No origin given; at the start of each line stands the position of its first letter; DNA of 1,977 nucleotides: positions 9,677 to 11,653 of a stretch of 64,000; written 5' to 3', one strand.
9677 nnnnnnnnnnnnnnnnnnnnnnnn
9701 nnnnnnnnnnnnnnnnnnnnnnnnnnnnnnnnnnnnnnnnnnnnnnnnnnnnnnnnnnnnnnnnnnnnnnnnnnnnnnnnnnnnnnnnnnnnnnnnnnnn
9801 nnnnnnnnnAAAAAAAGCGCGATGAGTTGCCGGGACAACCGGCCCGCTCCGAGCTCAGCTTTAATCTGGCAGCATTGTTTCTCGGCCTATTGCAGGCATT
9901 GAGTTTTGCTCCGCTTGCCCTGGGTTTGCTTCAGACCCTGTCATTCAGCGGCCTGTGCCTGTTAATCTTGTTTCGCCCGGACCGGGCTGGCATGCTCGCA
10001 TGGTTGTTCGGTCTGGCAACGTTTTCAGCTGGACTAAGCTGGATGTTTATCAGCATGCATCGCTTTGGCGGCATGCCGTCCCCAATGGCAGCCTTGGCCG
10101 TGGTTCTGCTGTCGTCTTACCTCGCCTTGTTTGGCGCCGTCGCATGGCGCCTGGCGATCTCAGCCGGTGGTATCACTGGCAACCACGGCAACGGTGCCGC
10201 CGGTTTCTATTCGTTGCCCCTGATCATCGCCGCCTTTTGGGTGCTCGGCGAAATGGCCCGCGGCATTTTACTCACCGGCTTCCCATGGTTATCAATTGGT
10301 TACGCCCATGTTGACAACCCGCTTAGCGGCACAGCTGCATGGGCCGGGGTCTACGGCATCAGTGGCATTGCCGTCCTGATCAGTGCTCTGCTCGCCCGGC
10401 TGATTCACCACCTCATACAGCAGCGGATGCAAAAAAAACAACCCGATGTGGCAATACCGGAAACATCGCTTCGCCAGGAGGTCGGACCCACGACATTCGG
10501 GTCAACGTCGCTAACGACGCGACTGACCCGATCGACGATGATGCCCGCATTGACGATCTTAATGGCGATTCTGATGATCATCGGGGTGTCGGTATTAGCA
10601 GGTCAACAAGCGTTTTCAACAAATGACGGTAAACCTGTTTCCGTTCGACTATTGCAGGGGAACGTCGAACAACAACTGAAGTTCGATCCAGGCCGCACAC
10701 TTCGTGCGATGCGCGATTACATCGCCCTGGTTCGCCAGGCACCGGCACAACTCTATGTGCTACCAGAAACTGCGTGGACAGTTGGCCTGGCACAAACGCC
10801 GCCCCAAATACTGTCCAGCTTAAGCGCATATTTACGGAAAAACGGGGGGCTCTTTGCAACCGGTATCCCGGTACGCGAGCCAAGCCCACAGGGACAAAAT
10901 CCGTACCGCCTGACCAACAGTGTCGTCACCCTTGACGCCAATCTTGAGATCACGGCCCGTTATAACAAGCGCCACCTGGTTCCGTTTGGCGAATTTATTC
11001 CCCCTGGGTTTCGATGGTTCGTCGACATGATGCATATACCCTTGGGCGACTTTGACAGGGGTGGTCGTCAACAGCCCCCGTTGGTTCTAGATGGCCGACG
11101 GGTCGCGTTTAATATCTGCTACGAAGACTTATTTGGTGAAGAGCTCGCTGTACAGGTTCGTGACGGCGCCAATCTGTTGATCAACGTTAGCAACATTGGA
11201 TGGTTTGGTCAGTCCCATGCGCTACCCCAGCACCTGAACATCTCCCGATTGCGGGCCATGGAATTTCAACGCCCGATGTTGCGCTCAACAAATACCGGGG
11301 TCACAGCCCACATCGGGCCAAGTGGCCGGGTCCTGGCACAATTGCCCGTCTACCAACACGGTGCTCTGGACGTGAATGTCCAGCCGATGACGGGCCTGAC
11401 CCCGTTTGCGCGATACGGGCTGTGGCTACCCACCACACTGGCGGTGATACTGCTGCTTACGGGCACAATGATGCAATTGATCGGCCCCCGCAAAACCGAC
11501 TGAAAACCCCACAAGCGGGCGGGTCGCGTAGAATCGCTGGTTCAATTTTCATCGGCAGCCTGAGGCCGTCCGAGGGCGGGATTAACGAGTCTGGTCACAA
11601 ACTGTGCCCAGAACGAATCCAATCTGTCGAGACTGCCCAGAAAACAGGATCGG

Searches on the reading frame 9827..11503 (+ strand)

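Call 3: search_protein_families(library=pfam, proteins=[window:9827-11503:+], max_evalue=1)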
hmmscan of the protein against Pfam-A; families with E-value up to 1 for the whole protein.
window:9827-11503:+ (558 aa): 2 families
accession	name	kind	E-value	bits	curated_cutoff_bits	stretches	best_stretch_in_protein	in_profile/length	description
PF00795.27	CN_hydrolase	-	1.6e-32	113.3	23.2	1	275-519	4-247/256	Carbon-nitrogen hydrolase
PF20154.4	LNT_N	-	2.5e-31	109.4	27.1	1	20-188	2-159/159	Apolipoprotein N-acyltransferase N-terminal domain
